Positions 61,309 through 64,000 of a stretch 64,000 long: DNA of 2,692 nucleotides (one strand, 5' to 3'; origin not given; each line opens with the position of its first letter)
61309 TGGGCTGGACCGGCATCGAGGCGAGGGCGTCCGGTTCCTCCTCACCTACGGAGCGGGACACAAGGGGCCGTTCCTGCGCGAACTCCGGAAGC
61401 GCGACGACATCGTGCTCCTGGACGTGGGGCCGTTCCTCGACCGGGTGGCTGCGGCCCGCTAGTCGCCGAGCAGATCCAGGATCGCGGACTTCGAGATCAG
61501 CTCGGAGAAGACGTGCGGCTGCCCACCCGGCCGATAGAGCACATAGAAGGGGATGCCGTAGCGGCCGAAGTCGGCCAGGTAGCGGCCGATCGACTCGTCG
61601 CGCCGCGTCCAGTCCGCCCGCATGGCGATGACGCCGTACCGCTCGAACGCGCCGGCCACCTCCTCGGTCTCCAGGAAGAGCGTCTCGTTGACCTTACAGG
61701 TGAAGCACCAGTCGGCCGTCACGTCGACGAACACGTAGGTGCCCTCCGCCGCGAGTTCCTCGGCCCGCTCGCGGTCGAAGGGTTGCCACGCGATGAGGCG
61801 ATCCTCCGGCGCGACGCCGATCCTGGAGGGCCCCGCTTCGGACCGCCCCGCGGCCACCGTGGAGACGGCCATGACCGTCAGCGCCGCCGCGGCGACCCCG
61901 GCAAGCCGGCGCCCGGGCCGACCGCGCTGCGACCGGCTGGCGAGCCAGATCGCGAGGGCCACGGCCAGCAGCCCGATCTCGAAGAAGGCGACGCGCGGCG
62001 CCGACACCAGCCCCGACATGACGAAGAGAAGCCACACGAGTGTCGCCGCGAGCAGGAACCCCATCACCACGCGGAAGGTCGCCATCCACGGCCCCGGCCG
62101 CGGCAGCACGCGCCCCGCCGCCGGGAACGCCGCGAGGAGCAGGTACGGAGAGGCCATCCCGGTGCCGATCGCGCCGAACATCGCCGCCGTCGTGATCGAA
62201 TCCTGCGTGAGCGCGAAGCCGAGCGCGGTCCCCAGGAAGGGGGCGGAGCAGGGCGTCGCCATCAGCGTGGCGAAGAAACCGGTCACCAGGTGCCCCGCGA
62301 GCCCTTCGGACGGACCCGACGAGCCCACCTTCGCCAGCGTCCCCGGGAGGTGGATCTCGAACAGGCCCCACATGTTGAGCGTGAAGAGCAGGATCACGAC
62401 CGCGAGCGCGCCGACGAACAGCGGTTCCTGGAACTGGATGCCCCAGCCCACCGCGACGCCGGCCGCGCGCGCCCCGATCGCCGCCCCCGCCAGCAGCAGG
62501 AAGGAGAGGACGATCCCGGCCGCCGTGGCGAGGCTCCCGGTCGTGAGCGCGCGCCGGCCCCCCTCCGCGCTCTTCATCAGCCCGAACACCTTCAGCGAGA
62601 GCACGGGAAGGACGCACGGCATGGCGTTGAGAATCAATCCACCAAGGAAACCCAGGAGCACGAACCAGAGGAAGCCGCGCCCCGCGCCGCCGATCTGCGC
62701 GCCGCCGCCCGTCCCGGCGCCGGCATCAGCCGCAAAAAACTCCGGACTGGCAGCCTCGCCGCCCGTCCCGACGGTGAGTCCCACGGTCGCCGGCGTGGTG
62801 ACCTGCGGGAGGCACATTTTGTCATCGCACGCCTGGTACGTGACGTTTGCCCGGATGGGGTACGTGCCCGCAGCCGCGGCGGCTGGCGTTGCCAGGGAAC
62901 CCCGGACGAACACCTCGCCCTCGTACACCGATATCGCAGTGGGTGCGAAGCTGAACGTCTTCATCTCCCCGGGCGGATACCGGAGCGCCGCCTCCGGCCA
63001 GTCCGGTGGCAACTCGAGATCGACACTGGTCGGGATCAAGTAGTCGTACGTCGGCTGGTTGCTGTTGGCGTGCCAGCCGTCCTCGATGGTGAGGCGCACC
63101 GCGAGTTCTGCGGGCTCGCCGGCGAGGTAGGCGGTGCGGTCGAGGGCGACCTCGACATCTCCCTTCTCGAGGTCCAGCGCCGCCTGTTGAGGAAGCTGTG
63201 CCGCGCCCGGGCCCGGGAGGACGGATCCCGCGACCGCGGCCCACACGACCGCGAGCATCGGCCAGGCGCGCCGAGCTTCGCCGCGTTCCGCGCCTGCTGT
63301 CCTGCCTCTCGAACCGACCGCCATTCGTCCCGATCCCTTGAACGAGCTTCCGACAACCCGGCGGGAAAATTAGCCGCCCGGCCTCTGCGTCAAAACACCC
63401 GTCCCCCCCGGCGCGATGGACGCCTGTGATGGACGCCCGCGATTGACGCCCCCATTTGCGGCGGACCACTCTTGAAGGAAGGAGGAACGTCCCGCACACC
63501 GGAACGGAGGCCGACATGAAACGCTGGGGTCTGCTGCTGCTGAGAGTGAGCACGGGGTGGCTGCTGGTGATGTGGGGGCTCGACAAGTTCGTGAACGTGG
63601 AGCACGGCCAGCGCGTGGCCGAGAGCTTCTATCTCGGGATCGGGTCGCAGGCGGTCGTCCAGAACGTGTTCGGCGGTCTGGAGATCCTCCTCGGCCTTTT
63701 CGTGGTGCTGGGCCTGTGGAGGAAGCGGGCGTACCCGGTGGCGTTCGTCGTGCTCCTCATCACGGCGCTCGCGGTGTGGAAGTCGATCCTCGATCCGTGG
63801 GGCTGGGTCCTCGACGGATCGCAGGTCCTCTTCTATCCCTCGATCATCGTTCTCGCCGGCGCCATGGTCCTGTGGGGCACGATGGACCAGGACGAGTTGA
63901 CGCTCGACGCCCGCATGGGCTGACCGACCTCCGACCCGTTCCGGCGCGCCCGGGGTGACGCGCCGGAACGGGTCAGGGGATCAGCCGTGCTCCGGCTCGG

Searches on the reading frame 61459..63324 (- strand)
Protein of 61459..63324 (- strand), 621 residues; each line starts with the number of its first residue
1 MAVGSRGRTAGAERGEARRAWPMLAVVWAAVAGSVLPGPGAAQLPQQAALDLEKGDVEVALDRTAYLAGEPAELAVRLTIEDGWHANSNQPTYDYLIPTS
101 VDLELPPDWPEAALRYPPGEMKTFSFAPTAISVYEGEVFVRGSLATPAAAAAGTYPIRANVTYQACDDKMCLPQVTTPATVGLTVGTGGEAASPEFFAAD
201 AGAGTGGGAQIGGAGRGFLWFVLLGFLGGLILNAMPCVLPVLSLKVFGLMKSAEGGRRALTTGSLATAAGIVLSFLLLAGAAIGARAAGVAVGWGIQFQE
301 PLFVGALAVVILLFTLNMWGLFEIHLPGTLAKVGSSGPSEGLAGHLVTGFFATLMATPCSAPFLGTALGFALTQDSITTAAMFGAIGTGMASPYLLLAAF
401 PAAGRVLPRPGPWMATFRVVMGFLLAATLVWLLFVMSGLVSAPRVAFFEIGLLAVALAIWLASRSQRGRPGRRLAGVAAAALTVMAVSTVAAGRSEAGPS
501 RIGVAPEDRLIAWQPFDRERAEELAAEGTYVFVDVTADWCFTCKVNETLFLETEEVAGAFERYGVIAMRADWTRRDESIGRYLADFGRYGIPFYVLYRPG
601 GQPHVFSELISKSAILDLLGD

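Call 80: search_protein_families(library=pfam, proteins=[window:61459-63324:-], max_evalue=0.00001)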
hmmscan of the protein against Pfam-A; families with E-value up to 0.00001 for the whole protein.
window:61459-63324:- (621 aa): 3 families
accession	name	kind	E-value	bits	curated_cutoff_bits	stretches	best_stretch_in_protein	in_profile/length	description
PF02683.22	DsbD_TM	-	3e-21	76.2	27.1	1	219-433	1-215/219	Cytochrome C biogenesis protein transmembrane domain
PF13899.12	Thioredoxin_7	-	5.3e-16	59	27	1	518-599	7-83/83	Thioredoxin-like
PF11412.14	DsbD_N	-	2.3e-09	37.7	25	1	68-177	16-113/119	Thiol:disulfide interchange protein DsbD, N-terminal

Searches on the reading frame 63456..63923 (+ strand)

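Call 80: search_protein_families(library=pfam, proteins=[window:63456-63923:+], max_evalue=0.00001)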
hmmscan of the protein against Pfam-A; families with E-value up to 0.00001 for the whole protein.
window:63456-63923:+ (155 aa): 1 family
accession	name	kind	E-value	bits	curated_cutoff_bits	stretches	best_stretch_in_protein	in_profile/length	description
PF07681.17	DoxX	-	3.1e-07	31.4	23.6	1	25-107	1-83/85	DoxX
